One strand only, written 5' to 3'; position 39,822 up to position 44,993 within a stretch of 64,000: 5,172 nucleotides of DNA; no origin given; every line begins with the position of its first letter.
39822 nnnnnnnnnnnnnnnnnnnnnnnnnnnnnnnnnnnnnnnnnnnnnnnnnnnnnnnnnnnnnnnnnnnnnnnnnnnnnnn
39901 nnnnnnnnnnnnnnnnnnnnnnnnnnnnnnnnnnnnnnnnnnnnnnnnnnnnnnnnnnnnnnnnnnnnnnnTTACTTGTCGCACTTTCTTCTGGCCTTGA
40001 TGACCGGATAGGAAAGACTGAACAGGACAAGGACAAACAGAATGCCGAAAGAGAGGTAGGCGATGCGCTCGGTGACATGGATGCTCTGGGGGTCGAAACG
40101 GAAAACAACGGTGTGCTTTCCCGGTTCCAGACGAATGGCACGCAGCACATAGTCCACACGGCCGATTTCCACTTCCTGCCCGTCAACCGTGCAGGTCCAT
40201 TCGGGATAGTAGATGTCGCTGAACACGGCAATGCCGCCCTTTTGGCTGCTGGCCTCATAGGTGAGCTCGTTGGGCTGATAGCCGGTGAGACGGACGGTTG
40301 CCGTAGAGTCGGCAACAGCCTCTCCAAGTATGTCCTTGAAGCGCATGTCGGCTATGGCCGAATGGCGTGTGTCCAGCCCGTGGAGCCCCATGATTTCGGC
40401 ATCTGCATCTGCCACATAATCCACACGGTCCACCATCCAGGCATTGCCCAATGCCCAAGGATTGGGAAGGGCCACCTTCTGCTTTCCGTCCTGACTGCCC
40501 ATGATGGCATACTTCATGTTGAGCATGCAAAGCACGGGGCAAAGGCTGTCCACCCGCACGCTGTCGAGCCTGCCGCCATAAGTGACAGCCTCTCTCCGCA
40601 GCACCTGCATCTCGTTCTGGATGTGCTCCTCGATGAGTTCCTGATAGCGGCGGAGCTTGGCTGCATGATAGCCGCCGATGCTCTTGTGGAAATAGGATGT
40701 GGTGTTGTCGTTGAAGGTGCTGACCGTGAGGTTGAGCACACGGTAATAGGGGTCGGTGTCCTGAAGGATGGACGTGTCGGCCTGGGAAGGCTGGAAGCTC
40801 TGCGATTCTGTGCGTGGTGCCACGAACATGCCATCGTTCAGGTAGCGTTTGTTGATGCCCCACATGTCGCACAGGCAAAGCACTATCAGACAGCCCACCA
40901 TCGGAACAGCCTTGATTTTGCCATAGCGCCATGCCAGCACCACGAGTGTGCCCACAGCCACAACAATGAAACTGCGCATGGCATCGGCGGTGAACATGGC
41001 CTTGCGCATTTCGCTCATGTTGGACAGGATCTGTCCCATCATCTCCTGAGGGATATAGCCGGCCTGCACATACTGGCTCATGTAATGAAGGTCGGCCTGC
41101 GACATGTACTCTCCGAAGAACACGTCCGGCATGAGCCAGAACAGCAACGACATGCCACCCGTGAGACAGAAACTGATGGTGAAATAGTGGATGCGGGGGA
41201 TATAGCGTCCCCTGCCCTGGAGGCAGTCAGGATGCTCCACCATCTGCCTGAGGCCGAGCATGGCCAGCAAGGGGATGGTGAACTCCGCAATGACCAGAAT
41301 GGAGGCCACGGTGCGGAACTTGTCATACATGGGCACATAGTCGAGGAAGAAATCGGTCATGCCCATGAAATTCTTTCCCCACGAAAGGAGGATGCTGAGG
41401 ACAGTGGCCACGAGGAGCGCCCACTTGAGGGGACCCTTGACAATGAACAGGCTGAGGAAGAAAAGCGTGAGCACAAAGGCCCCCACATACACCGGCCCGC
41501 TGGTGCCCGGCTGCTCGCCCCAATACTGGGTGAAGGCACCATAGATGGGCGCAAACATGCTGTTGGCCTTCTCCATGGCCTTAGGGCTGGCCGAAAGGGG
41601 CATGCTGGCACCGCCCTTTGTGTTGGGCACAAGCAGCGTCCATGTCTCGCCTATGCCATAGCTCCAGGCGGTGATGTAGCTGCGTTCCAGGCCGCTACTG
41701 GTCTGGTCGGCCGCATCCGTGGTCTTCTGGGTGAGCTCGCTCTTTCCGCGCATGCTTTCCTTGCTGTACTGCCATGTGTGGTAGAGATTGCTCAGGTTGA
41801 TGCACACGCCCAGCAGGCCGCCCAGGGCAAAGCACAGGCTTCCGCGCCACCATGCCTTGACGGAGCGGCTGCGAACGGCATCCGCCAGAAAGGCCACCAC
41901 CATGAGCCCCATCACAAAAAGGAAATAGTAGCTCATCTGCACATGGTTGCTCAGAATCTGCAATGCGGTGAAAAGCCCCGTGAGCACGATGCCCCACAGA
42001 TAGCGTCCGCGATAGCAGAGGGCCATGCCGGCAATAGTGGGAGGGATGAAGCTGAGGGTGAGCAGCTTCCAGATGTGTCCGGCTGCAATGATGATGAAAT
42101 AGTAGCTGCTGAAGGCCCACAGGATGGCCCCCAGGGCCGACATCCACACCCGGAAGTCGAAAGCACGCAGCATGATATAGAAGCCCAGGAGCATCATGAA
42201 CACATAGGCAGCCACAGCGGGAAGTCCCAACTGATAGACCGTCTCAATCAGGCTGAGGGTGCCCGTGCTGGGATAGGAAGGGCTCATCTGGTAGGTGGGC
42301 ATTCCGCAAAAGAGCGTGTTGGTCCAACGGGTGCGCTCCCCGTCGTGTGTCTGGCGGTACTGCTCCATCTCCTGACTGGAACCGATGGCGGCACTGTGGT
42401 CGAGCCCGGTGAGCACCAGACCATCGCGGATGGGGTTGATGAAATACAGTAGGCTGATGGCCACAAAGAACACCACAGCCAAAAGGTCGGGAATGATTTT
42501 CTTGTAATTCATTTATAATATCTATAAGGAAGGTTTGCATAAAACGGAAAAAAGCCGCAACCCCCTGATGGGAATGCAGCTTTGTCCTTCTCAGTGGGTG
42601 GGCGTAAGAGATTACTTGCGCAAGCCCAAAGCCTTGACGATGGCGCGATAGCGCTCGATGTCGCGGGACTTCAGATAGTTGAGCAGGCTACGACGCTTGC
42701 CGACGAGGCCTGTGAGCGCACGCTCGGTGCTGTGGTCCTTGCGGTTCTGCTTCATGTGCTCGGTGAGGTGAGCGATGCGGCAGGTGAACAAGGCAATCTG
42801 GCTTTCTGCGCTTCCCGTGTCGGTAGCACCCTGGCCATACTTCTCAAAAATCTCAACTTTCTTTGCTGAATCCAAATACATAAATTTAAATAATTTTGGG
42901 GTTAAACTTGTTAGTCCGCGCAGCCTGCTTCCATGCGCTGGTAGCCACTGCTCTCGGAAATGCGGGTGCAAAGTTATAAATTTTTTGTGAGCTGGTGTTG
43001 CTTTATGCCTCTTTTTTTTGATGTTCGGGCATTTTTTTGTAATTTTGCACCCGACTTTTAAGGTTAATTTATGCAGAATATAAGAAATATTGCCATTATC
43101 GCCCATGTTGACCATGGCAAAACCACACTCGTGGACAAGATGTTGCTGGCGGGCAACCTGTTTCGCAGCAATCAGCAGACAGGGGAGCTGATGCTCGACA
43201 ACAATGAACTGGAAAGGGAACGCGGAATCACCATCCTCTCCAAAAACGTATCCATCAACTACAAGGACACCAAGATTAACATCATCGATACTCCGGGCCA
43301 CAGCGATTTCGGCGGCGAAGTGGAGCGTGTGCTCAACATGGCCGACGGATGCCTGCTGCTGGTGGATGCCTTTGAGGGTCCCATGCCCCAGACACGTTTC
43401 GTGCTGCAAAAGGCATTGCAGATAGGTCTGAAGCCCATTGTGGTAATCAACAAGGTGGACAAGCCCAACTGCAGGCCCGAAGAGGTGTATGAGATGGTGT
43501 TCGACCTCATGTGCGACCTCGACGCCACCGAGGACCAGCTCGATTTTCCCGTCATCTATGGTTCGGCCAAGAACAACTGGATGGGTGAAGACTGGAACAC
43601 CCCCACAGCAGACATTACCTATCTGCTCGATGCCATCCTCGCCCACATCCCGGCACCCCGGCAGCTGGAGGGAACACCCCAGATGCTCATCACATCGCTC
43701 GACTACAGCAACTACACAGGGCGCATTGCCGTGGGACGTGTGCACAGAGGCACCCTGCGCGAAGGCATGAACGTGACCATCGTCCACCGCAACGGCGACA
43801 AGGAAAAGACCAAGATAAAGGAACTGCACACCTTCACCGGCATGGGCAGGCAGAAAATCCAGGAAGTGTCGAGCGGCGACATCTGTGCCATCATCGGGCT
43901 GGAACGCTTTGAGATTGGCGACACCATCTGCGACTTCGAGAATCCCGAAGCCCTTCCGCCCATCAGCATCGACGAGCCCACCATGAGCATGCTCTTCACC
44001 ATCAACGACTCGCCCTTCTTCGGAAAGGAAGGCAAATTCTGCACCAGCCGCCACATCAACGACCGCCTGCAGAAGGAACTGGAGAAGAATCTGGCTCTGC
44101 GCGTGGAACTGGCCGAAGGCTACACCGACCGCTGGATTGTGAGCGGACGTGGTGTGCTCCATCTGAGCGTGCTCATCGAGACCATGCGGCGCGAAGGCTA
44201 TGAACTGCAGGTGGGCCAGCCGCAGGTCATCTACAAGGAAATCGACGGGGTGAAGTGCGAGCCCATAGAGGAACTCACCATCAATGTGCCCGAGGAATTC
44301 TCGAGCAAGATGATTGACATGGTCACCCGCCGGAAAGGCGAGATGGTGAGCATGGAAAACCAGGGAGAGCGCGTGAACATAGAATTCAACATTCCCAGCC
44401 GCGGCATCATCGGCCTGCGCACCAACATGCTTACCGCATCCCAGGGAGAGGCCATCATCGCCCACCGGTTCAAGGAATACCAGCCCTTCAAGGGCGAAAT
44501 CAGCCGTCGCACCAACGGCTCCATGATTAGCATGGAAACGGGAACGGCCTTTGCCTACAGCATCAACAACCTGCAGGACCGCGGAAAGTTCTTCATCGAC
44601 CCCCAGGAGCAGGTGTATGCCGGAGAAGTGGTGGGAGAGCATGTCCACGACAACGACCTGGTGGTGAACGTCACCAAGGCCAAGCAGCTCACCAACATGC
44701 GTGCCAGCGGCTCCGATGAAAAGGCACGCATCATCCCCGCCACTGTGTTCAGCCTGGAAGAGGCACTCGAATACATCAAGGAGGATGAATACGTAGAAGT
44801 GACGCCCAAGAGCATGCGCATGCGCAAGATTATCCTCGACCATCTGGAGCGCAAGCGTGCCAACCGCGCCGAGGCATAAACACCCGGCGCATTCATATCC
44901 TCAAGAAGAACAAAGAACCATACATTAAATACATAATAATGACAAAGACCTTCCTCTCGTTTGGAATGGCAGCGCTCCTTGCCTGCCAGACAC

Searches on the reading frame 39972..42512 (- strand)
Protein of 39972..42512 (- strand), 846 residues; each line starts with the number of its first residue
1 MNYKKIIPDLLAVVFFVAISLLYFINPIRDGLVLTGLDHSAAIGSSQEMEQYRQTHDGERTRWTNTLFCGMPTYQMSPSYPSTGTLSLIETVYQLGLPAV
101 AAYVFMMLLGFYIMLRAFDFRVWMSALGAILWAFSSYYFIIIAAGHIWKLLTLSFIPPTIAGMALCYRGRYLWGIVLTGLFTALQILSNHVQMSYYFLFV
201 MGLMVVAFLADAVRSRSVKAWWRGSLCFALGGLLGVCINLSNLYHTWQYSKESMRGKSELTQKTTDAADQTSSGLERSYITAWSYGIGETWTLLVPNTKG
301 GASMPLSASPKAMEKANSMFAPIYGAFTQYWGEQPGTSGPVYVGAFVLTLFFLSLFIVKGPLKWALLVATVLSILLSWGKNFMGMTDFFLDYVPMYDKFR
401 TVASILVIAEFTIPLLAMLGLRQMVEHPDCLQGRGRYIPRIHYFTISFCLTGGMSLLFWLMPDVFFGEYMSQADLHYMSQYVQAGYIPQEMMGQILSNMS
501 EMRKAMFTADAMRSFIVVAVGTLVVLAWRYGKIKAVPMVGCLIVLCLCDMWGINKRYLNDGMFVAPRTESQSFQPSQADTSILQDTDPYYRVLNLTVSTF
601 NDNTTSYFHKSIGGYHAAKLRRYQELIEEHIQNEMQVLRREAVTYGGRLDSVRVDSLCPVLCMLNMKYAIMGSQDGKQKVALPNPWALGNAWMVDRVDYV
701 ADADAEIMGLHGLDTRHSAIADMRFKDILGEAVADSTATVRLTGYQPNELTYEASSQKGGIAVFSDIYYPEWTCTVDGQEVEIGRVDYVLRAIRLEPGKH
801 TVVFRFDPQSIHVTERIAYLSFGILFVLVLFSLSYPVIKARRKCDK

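Call 11: search_protein_families(library=pfam, proteins=[window:39972-42512:-])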
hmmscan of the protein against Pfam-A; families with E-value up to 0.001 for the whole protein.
window:39972-42512:- (846 aa): 1 family
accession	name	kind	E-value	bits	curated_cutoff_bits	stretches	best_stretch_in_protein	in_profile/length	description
PF09586.16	YfhO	-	2.8e-10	39.7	28.5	1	739-811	755-828/835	Bacterial membrane protein YfhO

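Call 26: find_encoding_contigs(protein=window:39972-42512:-, flank=3000, max_places=10)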
Protein window:39972-42512:- (846 aa): no gene with exactly this product is on record in the collection.

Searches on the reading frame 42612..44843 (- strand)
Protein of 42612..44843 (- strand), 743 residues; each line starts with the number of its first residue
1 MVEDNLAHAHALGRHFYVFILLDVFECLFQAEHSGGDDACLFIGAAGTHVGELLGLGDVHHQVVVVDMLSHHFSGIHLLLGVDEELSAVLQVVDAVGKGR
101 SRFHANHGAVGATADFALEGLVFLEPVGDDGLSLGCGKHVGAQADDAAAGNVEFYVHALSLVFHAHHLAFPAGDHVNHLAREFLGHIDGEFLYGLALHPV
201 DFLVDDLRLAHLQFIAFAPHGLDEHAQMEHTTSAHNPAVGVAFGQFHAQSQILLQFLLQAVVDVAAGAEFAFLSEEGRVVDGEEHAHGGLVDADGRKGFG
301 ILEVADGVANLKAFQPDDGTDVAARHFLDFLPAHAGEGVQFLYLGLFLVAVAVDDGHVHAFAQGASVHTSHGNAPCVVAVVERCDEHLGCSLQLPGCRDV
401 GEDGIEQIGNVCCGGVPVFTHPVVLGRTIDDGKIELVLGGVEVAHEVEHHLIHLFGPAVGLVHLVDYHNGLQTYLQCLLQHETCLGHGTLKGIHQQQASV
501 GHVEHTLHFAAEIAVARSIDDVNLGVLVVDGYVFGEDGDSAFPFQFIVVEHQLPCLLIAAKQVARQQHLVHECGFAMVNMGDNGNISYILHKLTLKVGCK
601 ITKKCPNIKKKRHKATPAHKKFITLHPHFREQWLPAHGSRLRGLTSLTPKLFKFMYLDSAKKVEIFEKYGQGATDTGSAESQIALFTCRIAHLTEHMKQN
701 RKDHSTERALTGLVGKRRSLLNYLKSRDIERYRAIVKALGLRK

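Call 11: search_protein_families(library=pfam, proteins=[window:42612-44843:-])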
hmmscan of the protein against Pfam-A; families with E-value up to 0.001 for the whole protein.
window:42612-44843:- (743 aa): 1 family
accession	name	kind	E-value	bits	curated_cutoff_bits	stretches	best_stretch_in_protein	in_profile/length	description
PF00312.27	Ribosomal_S15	-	6.8e-30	103.5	31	1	662-742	1-81/81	Ribosomal protein S15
